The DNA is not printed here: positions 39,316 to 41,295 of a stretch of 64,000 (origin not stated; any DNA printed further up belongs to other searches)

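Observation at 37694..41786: Translationally coupled trio: pilin-like protein plus two paralogous membrane-anchored dynamin-like GTPases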

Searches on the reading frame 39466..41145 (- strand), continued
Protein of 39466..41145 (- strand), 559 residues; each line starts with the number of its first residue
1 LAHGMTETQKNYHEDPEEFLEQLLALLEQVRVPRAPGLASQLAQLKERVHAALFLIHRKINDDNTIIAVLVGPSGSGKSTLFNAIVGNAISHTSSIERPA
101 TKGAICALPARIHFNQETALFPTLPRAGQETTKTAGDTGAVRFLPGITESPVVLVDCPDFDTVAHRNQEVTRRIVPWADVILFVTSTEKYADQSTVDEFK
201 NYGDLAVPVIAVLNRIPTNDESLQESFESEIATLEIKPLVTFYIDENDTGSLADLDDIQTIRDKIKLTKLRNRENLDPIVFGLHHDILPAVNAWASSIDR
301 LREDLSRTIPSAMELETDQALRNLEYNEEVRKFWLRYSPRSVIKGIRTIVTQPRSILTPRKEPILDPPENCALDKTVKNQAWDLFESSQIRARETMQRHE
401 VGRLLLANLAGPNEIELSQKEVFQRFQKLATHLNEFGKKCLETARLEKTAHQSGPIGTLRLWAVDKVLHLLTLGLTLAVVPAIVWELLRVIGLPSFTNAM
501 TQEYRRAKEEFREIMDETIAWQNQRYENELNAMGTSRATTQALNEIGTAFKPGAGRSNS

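Call 30: find_related_loci(query=A2, collection=genome_contigs, flank=6000)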
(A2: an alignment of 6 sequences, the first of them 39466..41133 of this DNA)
Query A2 (555 aa) in genome_contigs; peptide patterns used: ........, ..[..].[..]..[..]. (x = any residue, [..] = any of these).
30 stretches matched a pattern; 10 encode a relative of the query (tblastn E <= 1e-3); 10 distinct loci.
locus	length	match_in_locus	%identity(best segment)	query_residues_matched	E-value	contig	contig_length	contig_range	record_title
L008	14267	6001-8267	46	7-545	3e-142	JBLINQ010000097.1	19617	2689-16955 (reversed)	MAG: Planctomycetota bacterium isolate 3300053785_211 Ga0535658_0006371, whole genome shotgun sequence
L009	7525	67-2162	43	16-555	9e-131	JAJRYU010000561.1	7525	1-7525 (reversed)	MAG: Planctomycetota bacterium isolate Dive96_bin3.79 k141_3721210, whole genome shotgun sequence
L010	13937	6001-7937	35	63-550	2e-76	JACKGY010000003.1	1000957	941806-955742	MAG: Planctomycetota bacterium isolate HK-STAS-PLAN-3 HK-STAS-PLAN-3_3, whole genome shotgun sequence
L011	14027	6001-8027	32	40-530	4e-72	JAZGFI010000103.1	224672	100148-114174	MAG: Planctomycetota bacterium isolate SCS4bin.42 SCS4bin.42_103, whole genome shotgun sequence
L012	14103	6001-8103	32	14-217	5e-19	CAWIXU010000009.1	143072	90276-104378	MAG: uncultured Acidimicrobiia bacterium isolate MFD05747.bin.2.23 genome assembly, contig: contig_72017, whole genome s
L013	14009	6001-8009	33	46-217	2e-18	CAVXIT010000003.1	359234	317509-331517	MAG: uncultured Acidimicrobiia bacterium isolate MFD09206.bin.1.94 genome assembly, contig: contig_1973, whole genome sh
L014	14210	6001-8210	29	31-240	9e-18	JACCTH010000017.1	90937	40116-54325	MAG: Acidimicrobiia bacterium isolate MGR_bin69 SD2897-2912_k127_7906331, whole genome shotgun sequence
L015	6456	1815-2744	28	56-347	1e-16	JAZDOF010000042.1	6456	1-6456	MAG: Pseudomonadota bacterium isolate MEGAHIT-group-0.756 k141_5360055, whole genome shotgun sequence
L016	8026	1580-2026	28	65-223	3e-10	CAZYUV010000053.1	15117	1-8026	MAG TPA_asm: uncultured bacterium isolate binchicken_co76_416 genome assembly, contig: NODE_4779_length_15117_cov_5.8336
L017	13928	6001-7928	29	64-214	6e-10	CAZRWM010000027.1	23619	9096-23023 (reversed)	MAG TPA_asm: uncultured bacterium isolate binchicken_co76_518 genome assembly, contig: NODE_2473_length_23619_cov_11.476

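Call 43: predict_structure(alignment_id=A2)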
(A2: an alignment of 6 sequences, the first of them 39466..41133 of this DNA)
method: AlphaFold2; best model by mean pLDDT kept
length: 555 residues; sequences in the alignment: 6
mean_pLDDT: 75.3   pTM: 0.71
mean pLDDT of the five models: 75.3, 73.2, 72.2, 72.1, 70.9
residues with pLDDT >= 90: 109; 70-90: 285; 50-70: 72; < 50: 89
segments of 3 or more residues with pLDDT < 50: 1-7, 90-96, 126-132, 307-361, 548-555
pLDDT, mean of each block of 10 residues (from residue 1): 42 90 92 91 93 86 91 83 61 53 74 78 55 70 81 82 87 92 85 82 87 83 87 85 65 84 78 87 94 92 62 43 42 38 39 44 62 81 83 91 68 88 90 84 69 73 72 58 70 79 85 86 87 93 68 29
secondary structure, 60 per line:
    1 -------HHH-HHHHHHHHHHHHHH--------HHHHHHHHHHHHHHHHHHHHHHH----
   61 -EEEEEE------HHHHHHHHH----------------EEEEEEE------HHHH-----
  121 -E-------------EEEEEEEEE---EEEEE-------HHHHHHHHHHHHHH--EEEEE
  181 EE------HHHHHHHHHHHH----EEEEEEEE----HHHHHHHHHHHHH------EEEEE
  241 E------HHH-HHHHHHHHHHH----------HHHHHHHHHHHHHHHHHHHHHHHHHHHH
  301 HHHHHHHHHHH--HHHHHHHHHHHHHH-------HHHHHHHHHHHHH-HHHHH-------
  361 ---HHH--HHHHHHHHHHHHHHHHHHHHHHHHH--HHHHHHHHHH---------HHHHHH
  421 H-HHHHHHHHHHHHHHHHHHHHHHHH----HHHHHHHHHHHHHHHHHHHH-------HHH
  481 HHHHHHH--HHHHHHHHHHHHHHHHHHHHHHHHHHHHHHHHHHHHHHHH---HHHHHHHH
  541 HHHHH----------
elements in order: H12-25 H34-56 E62-67 H74-82 E99-105 H112-115 E136-144 E148-152 H160-173 E176-182 H189-200 E205-212 H217-229 E236-241 H252-262 H273-311 H314-327 H335-347 H349-353 H369-393 H396-405 H415-421 H423-446 H451-470 H478-487 H490-529 H533-545

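Call 47: fold_search(model_id=the predicted structure, library=pdb)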
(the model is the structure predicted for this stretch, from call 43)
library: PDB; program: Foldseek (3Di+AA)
matches with E <= 10: 1033; with E <= 0.001: 47
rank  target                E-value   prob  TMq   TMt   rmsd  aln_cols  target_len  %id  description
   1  2j69_A                6.5e-08  1.00  0.28  0.23  33.2       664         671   14  Bacterial dynamin-like protein BDLP (released 2006-12-04)
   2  2j68                  9.5e-07  1.00  0.25  0.21  34.0       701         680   12  Bacterial dynamin-like protein BDLP, GDP bound (released 2006-12-04)
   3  4bej_B                1.0e-06  1.00  0.29  0.30  15.7       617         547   12  Nucleotide-free Dynamin 1-like protein (DNM1L, DRP1, DLP1) (released 2013-04-24)
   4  6j73_B                1.3e-06  1.00  0.27  0.28  35.5       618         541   13  Crystal structure of IniA from Mycobacterium smegmatis (released 2019-09-11)
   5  5owv_C                1.7e-06  1.00  0.31  0.29  17.4       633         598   14  An oligomerised bacterial dynamin pair provides a mechanism for the long-range sensing and tethering of membranes (released 2018-09-05)
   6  6j72                  1.7e-06  1.00  0.28  0.28  35.5       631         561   14  Crystal structure of IniA from Mycobacterium smegmatis with GTP bound (released 2019-09-11)
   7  5oxf_C                1.7e-06  1.00  0.31  0.29  19.9       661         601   13  An oligomerised bacterial dynamin pair provides a mechanism for the long range sensing and tethering of membranes (released 2018-09-05)
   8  5owv_A                3.1e-06  1.00  0.26  0.21  29.9       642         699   12  An oligomerised bacterial dynamin pair provides a mechanism for the long-range sensing and tethering of membranes (released 2018-09-05)
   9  5oxf_A                4.3e-06  1.00  0.24  0.19  31.4       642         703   11  An oligomerised bacterial dynamin pair provides a mechanism for the long range sensing and tethering of membranes (released 2018-09-05)
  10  6j73_A                6.4e-06  1.00  0.26  0.27  35.2       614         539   12  Crystal structure of IniA from Mycobacterium smegmatis (released 2019-09-11)
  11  6fgz                  6.6e-06  1.00  0.23  0.24  30.7       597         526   14  Cyanidioschyzon merolae Dnm1 (CmDnm1) (released 2018-08-15)
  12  5yew_A                2.8e-05  1.00  0.30  0.40  10.0       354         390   15  Structural basis for GTP hydrolysis and conformational change of mitofusin 1 in mediating mitochondrial fusion (released 2018-01-31)
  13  9kfd_B                3.9e-05  1.00  0.33  0.42  12.2       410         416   13  Truncated Fzo1,GTP-bound (released 2025-08-27)
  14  5goe                  5.3e-05  1.00  0.23  0.32  18.5       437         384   12  Truncated mitofusin-1, GDP-bound (released 2017-01-25)
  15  5a3f_B                5.3e-05  1.00  0.24  0.24  16.8       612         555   12  Crystal structure of the dynamin tetramer (released 2015-08-26)
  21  5owv_B                8.9e-05  1.00  0.27  0.26  28.1       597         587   12  An oligomerised bacterial dynamin pair provides a mechanism for the long-range sensing and tethering of membranes (released 2018-09-05)
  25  5oxf_B                1.8e-04  1.00  0.28  0.27  26.3       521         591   11  An oligomerised bacterial dynamin pair provides a mechanism for the long range sensing and tethering of membranes (released 2018-09-05)
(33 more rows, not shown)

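Call 65: search_protein_families(library=ncbifam, proteins=[L012:5992-7506:+, L012:7633-9213:+, L012:5372-5881:+, L015:1692-3398:+, L015:3654-5474:+, L017:5057-5869:+, L017:5866-7434:+, L017:7431-8897:+, P0011, P0013], max_evalue=0.0001)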
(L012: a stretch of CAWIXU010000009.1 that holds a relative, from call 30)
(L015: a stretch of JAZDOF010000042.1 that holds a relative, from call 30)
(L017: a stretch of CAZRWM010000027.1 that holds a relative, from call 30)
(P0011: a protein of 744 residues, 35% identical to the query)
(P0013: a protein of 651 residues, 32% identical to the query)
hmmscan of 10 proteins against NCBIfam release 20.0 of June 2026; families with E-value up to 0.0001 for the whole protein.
L012:5992-7506:+ (504 aa): 4 families
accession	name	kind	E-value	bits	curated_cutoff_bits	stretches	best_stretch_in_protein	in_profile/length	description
NF040873.1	AztA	equivalog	1.5e-05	24.7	220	1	47-103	15-71/191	zinc ABC transporter ATP-binding protein AztA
NF000908.1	PRK00089.1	equivalog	2.4e-05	23.8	237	0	52-183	5-122/291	GTPase Era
NF003661.0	PRK05291.1-3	equivalog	5.1e-05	22.8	380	0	26-156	190-309/448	tRNA uridine-5-carboxymethylaminomethyl(34) synthesis GTPase MnmE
TIGR03918.1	GTP_HydF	equivalog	6.8e-05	21.9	325.55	0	51-187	8-131/392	[FeFe] hydrogenase H-cluster maturation GTPase HydF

L012:7633-9213:+ (526 aa): 7 families
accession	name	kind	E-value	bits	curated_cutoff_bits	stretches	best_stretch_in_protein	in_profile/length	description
NF000908.1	PRK00089.1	equivalog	1e-09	38.1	237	1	45-234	5-170/291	GTPase Era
TIGR03918.1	GTP_HydF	equivalog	1.3e-06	27.5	325.55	1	43-245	7-180/392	[FeFe] hydrogenase H-cluster maturation GTPase HydF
TIGR00157.1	TIGR00157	equivalog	3.2e-06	26.9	100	0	48-67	127-146/247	ribosome small subunit-dependent GTPase A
TIGR03594.1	GTPase_EngA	equivalog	3.3e-06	26.4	306.7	0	146-231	262-346/432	ribosome biogenesis GTPase Der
NF002828.0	PRK03003.1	equivalog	5.3e-05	22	631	0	44-82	214-252/477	ribosome biogenesis GTPase Der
NF003661.0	PRK05291.1-3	equivalog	6.1e-05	22.5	380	0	45-78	218-251/448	tRNA uridine-5-carboxymethylaminomethyl(34) synthesis GTPase MnmE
TIGR03598.1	GTPase_YsxC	equivalog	7.8e-05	22.4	124.45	0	45-66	20-41/186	ribosome biogenesis GTP-binding protein YihA/YsxC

L012:5372-5881:+ (169 aa): 0 families

L015:1692-3398:+ (568 aa): 0 families

L015:3654-5474:+ (606 aa): 18 families
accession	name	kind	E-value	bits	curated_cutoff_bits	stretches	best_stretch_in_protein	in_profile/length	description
NF041760.1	PtuA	equivalog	5.8e-10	38.7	500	0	5-45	53-93/524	retron Ec78 anti-phage system effector ATPase PtuA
NF053840.1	MnTportMntADein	equivalog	3.6e-08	33.3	400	1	219-315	105-198/240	manganese ABC transporter ATP-binding protein MntA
NF047739.1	antiphage_MADS3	equivalog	3.7e-08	33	420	0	4-51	2-48/427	methylation-associated defense system AAA family ATPase MAD3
NF010068.0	PRK13548.1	equivalog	7.7e-08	31.7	261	1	262-305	159-201/261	heme ABC transporter ATP-binding protein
NF000355.4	ribo_prot_ABC_F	equivalog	4e-07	29.3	380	0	251-318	122-185/499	ribosomal protection-like ABC-F family protein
TIGR00972.1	3a0107s01c2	equivalog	1.3e-06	28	343.2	0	236-348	133-243/248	phosphate ABC transporter ATP-binding protein PstB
TIGR02857.1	CydD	equivalog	1.9e-06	27.1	435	1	251-313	463-523/529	thiol reductant ABC exporter subunit CydD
NF009945.0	PRK13409.1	equivalog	6e-06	25.2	469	0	252-329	461-535/592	ribosome biogenesis/translation initiation ATPase RLI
TIGR04521.1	ECF_ATPase_2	equivalog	1.6e-05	24.2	330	0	251-307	149-205/279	energy-coupling factor transporter ATPase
TIGR02770.1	nickel_nikD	equivalog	3.6e-05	23.2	318.7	1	249-315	130-194/230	nickel import ATP-binding protein NikD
TIGR04435.1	restrict_AAA_1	hypoth_equivalog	4e-05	22.5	300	0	232-325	384-484/568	restriction system-associated AAA family ATPase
TIGR02982.1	heterocyst_DevA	subfamily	4.3e-05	23.2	295.8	0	251-311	146-206/220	ABC exporter ATP-binding subunit, DevA family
TIGR03771.1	anch_rpt_ABC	equivalog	4.7e-05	23.2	268.8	0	249-322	117-185/223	anchored repeat-type ABC transporter ATP-binding subunit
NF008409.0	PRK11231.1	equivalog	5.1e-05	22.7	375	0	251-305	143-196/255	Fe(3+) dicitrate ABC transporter ATP-binding protein FecE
NF010851.0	PRK14258.1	subfamily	5.2e-05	22.8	425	0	248-352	152-254/261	phosphate ABC transporter ATP-binding protein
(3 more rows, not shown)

L017:5057-5869:+ (270 aa): 2 families
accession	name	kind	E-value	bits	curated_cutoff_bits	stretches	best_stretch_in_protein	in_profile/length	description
TIGR02964.1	xanthine_xdhC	equivalog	2.6e-79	266.3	161.6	1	20-249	1-246/246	xanthine dehydrogenase accessory protein XdhC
NF045664.1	XdhC_rel_AOR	equivalog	1.8e-45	155.7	350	2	98-251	189-343/346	XdhC family aldehyde oxidoreductase maturation factor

L017:5866-7434:+ (522 aa): 0 families

L017:7431-8897:+ (488 aa): 2 families
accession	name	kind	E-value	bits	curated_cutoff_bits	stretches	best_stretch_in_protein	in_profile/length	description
TIGR03918.1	GTP_HydF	equivalog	2.2e-05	23.5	325.55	0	35-74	5-44/392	[FeFe] hydrogenase H-cluster maturation GTPase HydF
NF000908.1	PRK00089.1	equivalog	3.5e-05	23.2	237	0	40-78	6-43/291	GTPase Era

P0011 (744 aa): 4 families
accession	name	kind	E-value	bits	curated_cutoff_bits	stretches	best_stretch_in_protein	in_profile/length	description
NF000908.1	PRK00089.1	equivalog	2.9e-08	33.4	237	0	266-306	4-44/291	GTPase Era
NF040873.1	AztA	equivalog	7.4e-06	25.7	220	1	265-305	18-58/191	zinc ABC transporter ATP-binding protein AztA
NF003661.0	PRK05291.1-3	equivalog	7.5e-05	22.2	380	0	265-289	216-240/448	tRNA uridine-5-carboxymethylaminomethyl(34) synthesis GTPase MnmE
TIGR00231.1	small_GTP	domain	8.4e-05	22.4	42.5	0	266-354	4-94/164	GTP-binding protein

P0013 (651 aa): 2 families
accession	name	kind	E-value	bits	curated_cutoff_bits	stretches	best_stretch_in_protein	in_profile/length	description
NF000908.1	PRK00089.1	equivalog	3.2e-08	33.2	237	0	117-159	2-44/291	GTPase Era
NF040873.1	AztA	equivalog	5.3e-06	26.1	220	1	117-158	17-58/191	zinc ABC transporter ATP-binding protein AztA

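Call 84: find_related_loci(query=A2, collection=viral_contigs, flank=3000)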
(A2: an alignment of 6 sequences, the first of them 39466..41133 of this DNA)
Query A2 (555 aa) in viral_contigs; peptide patterns used: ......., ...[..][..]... (x = any residue, [..] = any of these).
165 stretches matched a pattern, but none encodes a relative of the query by tblastn (E <= 1e-3).

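Call 85: search_protein_families(library=phrogs, proteins=[window:39466-41133:-], max_evalue=0.01)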
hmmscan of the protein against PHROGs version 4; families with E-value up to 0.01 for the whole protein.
window:39466-41133:- (555 aa): 3 families
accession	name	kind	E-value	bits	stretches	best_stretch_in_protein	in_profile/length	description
phrog_2071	-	other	0.00016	22.6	1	56-88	11-43/282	ATPase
phrog_2392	-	moron, auxiliary metabolic gene and host takeover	0.00088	18.7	1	60-83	507-529/726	ABC transporter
phrog_293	-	moron, auxiliary metabolic gene and host takeover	0.0012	17.9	1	64-84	166-186/1058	ABC transporter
